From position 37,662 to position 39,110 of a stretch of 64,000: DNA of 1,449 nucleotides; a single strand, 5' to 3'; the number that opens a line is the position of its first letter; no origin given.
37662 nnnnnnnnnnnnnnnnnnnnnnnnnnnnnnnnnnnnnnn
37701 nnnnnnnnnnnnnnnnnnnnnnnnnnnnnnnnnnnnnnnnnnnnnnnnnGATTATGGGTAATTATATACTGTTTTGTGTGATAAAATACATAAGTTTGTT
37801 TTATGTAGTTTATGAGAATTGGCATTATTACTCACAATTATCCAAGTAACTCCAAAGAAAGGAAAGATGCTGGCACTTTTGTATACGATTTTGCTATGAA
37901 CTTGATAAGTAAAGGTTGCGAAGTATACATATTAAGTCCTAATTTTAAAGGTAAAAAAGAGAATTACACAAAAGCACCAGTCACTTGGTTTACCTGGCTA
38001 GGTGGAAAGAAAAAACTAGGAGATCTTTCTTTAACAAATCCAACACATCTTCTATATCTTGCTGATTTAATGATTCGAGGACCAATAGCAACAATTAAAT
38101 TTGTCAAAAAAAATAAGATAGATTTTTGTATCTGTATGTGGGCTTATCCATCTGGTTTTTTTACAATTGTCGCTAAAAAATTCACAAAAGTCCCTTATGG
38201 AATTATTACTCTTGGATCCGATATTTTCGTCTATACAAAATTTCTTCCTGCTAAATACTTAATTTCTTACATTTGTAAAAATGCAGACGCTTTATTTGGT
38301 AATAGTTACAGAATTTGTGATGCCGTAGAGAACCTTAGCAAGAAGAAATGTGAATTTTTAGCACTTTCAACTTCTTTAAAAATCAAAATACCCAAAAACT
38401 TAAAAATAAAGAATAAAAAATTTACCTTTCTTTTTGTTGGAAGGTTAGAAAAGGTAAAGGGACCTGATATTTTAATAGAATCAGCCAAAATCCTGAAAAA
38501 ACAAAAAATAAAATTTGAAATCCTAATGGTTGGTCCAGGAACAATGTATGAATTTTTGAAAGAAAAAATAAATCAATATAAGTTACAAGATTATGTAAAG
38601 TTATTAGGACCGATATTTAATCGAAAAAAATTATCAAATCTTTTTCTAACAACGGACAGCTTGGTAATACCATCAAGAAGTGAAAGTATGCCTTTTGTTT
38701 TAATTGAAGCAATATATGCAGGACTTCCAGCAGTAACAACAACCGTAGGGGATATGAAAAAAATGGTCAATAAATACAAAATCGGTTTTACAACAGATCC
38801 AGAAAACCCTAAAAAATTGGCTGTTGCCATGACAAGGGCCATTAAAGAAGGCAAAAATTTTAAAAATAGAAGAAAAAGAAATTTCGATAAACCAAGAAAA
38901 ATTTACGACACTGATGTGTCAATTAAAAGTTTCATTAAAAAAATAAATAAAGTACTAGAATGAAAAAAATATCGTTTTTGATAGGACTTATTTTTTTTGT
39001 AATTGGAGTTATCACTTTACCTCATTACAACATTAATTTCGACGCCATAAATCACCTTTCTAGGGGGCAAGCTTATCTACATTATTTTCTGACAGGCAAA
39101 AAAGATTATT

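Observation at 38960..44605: Paralogous GT-C pair with C-terminal beta-sandwich-like tails flanks a divergently transcribed methyltransferase and a secreted protein.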

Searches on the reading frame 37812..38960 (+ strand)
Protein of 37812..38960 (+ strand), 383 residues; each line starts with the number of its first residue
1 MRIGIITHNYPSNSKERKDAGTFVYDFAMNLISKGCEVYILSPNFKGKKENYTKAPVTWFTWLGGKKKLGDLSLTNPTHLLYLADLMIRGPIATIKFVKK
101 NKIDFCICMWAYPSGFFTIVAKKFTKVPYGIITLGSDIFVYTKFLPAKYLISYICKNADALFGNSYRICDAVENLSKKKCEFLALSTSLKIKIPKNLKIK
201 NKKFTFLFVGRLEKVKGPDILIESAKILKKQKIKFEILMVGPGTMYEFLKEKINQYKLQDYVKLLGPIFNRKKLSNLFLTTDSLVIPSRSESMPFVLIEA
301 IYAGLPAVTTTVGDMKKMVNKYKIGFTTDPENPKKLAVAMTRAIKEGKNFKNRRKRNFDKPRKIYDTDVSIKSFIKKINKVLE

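Call 5: search_protein_families(library=pfam, proteins=[window:37812-38960:+], max_evalue=0.01)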
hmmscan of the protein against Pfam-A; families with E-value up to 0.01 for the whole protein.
window:37812-38960:+ (383 aa): 5 families
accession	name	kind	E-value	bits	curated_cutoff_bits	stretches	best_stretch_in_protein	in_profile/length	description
PF00534.26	Glycos_transf_1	-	1.3e-34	119.6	26.4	1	192-352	4-164/172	Glycosyl transferases group 1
PF13692.12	Glyco_trans_1_4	-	6.6e-26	91.7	27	1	204-345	2-141/142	Glycosyl transferases group 1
PF20706.3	GT4-conflict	-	4.2e-06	26.4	26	1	155-310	144-311/385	Family 4 Glycosyltransferase in conflict systems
PF13477.12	Glyco_trans_4_2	-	0.00016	22.3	23.4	1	92-163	64-137/139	Glycosyl transferase 4-like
PF13439.12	Glyco_transf_4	-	0.00021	21.8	28.5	1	20-174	4-150/170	Glycosyltransferase Family 4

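Call 38: search_protein_families(library=ncbifam, proteins=[window:37812-38960:+], max_evalue=0.001)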
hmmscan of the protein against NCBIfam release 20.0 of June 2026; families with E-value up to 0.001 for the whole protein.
window:37812-38960:+ (383 aa): 35 families (the best 25 are shown)
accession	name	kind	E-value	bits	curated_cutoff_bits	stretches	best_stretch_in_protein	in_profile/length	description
NF047684.1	TeichurnBiosyTuaC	equivalog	8.7e-28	97.3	550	1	100-382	104-390/391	teichuronic acid biosynthesis protein TuaC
NF041876.1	EPS_EpsE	equivalog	3.7e-22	79.1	400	1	194-348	205-363/389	exopolysaccharide biosynthesis GT4 family glycosyltransferase EpsE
TIGR03088.1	stp2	hypoth_equivalog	1.3e-18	67.2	409.05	1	194-380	185-368/374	TIGR03088 family PEP-CTERM/XrtA system glycosyltransferase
TIGR03999.1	thiol_BshA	equivalog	8e-17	61.2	273.7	1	98-381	80-373/375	N-acetyl-alpha-D-glucosaminyl L-malate synthase BshA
TIGR03449.1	mycothiol_MshA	equivalog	1.6e-16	60.3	462.5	1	197-349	214-372/406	D-inositol-3-phosphate glycosyltransferase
TIGR04157.1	glyco_rSAM_CFB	subfamily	1.7e-16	60.2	400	1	185-378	209-402/406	TIGR04157 family glycosyltransferase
NF046085.1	XrtY_assoc_Gly1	equivalog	4.5e-16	58.7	400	1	195-381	201-384/387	XrtY-associated glycosyltransferase XYAG1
NF038295.1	EPS_HpsP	equivalog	8.1e-16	58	550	1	191-379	195-385/388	hormogonium polysaccharide biosynthesis glycosyltransferase HpsP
NF050056.1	ProtGlycPglH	equivalog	7.5e-15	54.9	600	1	94-381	77-353/354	GalNAc-alpha-(1->4)-GalNAc-alpha-(1->3)-diNAcBac-PP-undecaprenol alpha-1,4-N-acetyl-D-galactosaminyltransferase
NF050063.1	ProtGlycPglJ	equivalog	8.4e-14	51.5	500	1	145-369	132-355/363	N-acetylgalactosamine-N,N'-diacetylbacillosaminyl-diphospho-undecaprenol 4-alpha-N-acetylgalactosaminyltransferase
NF053787.1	GlcN_PG_synth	equivalog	2e-13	49.9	480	1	192-382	186-360/361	N-acetylglucosaminyl phosphatidylglycerol synthase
TIGR02095.1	glgA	subfamily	6.2e-12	44.9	328.45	1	196-352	287-447/477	glycogen/starch synthase, ADP-glucose type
NF038229.1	Glyco4_Geo_Pelo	equivalog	7.5e-12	44.9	400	1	98-325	51-282/338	GPMC system family 4 glycosyltransferase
TIGR04005.1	wcaL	equivalog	1.5e-11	43.9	537.6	1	195-337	214-361/406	colanic acid biosynthesis glycosyltransferase WcaL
NF011726.0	PRK15179.1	equivalog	1.2e-10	40.4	733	1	202-348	516-661/694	Vi polysaccharide biosynthesis protein TviE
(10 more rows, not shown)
